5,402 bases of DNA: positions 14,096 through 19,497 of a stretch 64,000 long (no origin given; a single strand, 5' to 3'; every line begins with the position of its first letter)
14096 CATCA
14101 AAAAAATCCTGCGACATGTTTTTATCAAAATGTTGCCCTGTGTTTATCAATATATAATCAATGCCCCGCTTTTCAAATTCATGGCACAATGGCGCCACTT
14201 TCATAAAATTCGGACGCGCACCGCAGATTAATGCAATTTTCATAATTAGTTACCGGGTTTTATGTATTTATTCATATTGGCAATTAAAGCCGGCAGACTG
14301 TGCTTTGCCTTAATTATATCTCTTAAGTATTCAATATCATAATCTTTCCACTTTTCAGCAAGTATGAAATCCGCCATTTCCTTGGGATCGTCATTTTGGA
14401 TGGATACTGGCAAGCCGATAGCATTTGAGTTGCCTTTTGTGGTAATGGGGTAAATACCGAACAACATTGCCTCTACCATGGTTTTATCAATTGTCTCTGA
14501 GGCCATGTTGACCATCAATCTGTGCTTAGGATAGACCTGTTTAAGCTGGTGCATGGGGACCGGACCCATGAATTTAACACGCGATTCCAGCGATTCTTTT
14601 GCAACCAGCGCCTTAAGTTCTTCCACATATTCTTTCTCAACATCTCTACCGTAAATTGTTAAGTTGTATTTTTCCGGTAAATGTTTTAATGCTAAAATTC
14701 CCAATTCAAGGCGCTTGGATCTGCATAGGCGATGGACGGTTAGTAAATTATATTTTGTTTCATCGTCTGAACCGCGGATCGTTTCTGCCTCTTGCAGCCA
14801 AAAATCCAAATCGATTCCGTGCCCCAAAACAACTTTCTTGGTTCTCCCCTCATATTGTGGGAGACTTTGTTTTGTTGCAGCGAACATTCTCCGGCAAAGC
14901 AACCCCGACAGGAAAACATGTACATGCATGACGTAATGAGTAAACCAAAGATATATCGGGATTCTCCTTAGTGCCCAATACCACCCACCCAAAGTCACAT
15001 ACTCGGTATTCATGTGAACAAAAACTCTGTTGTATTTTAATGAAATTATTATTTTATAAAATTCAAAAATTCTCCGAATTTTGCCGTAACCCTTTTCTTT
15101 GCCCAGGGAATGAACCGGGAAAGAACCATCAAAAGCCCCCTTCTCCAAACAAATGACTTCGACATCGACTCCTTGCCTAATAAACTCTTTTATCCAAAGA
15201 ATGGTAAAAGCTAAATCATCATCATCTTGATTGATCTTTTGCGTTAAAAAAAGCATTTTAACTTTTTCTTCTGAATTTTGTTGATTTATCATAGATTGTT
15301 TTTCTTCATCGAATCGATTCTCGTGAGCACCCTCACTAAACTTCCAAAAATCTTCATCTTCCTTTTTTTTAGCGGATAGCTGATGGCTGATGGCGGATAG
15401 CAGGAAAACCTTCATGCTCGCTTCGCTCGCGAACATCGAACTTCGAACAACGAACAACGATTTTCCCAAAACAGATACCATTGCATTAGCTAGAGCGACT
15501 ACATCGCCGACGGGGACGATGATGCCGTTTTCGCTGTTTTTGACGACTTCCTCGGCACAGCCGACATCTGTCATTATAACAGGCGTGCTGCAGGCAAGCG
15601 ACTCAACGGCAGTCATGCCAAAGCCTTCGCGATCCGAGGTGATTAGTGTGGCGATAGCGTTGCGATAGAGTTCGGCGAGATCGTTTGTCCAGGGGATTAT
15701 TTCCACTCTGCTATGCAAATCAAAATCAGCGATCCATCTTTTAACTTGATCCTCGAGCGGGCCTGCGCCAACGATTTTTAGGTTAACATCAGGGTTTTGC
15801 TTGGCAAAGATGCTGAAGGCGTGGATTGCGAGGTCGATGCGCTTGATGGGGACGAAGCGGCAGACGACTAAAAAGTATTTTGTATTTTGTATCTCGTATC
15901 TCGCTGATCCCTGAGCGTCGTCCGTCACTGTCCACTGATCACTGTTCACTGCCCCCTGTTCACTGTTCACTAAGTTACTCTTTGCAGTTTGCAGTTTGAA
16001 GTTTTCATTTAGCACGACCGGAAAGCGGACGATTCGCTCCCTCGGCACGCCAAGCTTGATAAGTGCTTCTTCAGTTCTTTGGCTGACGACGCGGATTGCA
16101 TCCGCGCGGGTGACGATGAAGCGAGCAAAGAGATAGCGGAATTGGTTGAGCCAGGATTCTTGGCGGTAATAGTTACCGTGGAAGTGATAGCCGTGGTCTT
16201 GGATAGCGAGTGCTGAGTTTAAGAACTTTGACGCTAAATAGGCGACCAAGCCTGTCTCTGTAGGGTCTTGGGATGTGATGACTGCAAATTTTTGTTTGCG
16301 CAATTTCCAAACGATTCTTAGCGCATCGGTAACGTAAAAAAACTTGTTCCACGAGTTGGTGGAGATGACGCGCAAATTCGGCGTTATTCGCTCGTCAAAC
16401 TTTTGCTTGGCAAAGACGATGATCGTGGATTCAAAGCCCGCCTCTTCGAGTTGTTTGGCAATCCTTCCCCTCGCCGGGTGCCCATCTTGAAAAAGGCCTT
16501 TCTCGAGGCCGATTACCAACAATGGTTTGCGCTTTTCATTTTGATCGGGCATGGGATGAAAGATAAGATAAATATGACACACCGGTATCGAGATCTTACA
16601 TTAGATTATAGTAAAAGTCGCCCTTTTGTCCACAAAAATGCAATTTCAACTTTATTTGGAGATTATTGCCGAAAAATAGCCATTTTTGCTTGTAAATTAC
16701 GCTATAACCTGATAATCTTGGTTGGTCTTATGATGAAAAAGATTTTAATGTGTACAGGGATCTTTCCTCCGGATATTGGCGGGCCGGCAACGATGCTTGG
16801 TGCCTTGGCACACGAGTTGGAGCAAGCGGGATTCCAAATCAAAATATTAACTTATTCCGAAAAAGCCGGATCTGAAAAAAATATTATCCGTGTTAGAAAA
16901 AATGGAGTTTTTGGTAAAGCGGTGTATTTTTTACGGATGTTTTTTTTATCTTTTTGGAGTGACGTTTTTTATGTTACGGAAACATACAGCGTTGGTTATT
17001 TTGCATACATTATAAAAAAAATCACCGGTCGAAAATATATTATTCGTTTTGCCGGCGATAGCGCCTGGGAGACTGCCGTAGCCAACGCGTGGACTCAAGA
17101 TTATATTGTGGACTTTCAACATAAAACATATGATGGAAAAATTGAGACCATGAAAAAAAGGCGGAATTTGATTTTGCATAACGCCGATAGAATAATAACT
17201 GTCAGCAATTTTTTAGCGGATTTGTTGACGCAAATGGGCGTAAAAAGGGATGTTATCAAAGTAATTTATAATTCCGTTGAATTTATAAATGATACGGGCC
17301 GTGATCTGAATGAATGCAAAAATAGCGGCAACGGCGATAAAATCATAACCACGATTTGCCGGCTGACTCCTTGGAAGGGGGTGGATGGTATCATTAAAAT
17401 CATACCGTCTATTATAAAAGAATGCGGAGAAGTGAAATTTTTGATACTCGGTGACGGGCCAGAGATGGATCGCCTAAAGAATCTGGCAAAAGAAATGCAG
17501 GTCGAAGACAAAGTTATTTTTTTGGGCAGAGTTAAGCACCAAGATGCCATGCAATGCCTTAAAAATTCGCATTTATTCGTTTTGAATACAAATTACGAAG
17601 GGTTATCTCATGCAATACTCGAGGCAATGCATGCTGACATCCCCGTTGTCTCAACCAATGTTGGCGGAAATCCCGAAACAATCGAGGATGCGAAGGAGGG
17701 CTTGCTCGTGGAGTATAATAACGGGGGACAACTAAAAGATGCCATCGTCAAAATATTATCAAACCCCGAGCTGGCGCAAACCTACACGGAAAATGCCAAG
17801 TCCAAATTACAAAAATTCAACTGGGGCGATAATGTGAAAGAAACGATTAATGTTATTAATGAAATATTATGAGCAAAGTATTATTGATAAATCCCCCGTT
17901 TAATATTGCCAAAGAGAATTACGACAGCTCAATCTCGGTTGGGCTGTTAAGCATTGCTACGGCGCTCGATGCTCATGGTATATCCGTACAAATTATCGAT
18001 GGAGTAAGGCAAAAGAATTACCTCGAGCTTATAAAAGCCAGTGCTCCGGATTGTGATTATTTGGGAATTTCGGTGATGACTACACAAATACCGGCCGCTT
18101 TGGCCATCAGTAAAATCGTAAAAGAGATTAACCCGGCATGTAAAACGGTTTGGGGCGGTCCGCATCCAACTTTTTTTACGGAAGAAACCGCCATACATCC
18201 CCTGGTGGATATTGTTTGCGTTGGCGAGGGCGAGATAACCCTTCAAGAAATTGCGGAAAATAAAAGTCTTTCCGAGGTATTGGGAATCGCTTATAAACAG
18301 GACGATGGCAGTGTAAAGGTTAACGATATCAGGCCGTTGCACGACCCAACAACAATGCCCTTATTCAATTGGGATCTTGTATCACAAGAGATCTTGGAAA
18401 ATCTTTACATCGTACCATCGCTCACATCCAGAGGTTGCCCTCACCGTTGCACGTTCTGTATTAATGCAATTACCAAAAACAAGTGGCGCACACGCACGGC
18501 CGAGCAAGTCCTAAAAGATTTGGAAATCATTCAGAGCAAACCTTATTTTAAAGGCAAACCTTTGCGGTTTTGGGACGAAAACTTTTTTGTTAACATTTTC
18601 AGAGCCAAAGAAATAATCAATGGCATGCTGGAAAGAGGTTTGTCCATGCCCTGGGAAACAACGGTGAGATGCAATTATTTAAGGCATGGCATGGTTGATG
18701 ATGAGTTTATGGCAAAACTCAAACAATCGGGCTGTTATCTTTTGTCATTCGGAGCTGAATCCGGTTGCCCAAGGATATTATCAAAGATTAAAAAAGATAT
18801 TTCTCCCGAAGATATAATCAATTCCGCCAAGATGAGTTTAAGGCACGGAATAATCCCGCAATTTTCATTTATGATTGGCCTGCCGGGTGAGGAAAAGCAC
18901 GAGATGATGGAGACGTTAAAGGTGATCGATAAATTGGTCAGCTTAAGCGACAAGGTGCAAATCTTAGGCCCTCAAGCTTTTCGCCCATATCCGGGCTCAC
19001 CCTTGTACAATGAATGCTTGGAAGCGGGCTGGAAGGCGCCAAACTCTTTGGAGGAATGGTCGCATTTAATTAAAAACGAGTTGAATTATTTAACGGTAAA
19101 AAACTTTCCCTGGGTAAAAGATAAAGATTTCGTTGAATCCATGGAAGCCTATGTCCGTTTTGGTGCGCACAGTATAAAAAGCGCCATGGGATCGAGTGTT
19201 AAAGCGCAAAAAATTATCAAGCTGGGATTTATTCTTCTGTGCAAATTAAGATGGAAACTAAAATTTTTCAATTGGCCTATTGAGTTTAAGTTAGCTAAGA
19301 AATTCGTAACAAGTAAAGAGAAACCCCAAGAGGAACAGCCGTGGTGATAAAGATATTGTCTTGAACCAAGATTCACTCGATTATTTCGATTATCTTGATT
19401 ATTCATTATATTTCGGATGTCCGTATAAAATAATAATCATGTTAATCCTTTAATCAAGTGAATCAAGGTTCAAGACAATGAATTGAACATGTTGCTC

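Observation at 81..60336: Window-wide short-period (mostly 7-nt) degenerate tandem repeats organised as mismatched inverted arms at gene boundaries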

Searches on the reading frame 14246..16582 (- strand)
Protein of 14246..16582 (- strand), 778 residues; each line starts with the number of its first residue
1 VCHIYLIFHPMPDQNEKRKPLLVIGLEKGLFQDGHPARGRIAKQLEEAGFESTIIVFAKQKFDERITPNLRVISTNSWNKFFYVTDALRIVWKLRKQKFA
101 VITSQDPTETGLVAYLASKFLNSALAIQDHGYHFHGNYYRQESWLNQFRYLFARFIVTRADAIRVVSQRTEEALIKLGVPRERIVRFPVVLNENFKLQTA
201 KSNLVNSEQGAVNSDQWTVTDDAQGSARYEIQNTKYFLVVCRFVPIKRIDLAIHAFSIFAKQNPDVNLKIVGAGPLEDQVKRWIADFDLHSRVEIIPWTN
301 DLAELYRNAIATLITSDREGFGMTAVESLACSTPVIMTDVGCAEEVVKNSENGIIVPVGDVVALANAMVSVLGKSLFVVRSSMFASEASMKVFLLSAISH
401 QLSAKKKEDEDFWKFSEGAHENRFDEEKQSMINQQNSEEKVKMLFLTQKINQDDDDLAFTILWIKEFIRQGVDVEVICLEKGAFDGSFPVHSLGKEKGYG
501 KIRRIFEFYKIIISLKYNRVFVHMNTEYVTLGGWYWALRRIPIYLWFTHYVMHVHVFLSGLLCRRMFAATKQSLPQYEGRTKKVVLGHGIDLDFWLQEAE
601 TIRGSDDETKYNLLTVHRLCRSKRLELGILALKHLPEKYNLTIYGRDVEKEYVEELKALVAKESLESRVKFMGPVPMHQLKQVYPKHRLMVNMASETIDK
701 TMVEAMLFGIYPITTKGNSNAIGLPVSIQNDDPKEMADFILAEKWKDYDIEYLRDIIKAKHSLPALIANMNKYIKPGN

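Call 5: search_protein_families(library=pfam, proteins=[window:14246-16582:-])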
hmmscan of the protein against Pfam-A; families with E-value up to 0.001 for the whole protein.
window:14246-16582:- (778 aa): 7 families
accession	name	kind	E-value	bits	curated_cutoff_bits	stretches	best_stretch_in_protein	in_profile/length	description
PF00534.26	Glycos_transf_1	-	1e-48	165.6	26.4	2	232-372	13-156/172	Glycosyl transferases group 1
PF13692.12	Glyco_trans_1_4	-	5.5e-41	140.6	27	2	235-372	2-140/142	Glycosyl transferases group 1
PF13579.12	Glyco_trans_4_4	-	1.2e-17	65.2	29.7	1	40-188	9-156/158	Glycosyl transferase 4-like domain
PF13439.12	Glyco_transf_4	-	1e-15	58.6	28.5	1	41-187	11-162/170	Glycosyltransferase Family 4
PF20706.3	GT4-conflict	-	2.2e-12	47.1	26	1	227-339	190-312/385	Family 4 Glycosyltransferase in conflict systems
PF13477.12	Glyco_trans_4_2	-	3.4e-11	43.9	23.4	1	458-533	11-91/139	Glycosyl transferase 4-like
PF13524.12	Glyco_trans_1_2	-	2e-05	25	25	0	260-349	9-91/144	Glycosyl transferase-like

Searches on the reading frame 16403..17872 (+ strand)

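Call 5: search_protein_families(library=pfam, proteins=[window:16403-17872:+])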
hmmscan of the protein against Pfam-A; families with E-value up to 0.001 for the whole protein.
window:16403-17872:+ (489 aa): 6 families
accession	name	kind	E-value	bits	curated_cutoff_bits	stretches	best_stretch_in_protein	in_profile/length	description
PF00534.26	Glycos_transf_1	-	2.1e-40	138.5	26.4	1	308-467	11-171/172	Glycosyl transferases group 1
PF13692.12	Glyco_trans_1_4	-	1.3e-32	113.4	27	1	313-454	2-142/142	Glycosyl transferases group 1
PF13439.12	Glyco_transf_4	-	3.7e-12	47.1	28.5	1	125-292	1-166/170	Glycosyltransferase Family 4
PF13579.12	Glyco_trans_4_4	-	5.5e-08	33.7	29.7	1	126-290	1-157/158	Glycosyl transferase 4-like domain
PF13524.12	Glyco_trans_1_2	-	1.8e-05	25.2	25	1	339-472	10-133/144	Glycosyl transferase-like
PF20706.3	GT4-conflict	-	0.00025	20.6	26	1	251-478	137-382/385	Family 4 Glycosyltransferase in conflict systems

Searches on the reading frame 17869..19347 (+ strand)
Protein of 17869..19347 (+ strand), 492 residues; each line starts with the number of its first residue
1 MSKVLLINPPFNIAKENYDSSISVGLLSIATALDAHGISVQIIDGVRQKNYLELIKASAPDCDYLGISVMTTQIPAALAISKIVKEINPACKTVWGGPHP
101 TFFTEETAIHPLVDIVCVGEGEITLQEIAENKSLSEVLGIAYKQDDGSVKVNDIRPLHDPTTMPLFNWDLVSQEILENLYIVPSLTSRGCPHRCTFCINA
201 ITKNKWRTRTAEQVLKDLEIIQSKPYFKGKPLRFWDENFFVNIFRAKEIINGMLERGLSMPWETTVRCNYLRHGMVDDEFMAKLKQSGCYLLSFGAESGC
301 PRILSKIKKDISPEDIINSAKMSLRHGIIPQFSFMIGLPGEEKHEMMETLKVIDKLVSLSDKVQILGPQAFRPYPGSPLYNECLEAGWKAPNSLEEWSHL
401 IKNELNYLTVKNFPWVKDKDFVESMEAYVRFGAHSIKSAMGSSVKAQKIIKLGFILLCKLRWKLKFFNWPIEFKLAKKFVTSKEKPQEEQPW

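Call 5: search_protein_families(library=pfam, proteins=[window:17869-19347:+])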
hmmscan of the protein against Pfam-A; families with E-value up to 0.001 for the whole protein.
window:17869-19347:+ (492 aa): 2 families
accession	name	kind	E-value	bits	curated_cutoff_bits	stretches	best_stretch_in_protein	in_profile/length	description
PF02310.24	B12-binding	-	9.6e-20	71.1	32.1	1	23-128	14-120/121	B12 binding domain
PF04055.27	Radical_SAM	-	7.3e-19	69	29.5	1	186-352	3-165/166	Radical SAM superfamily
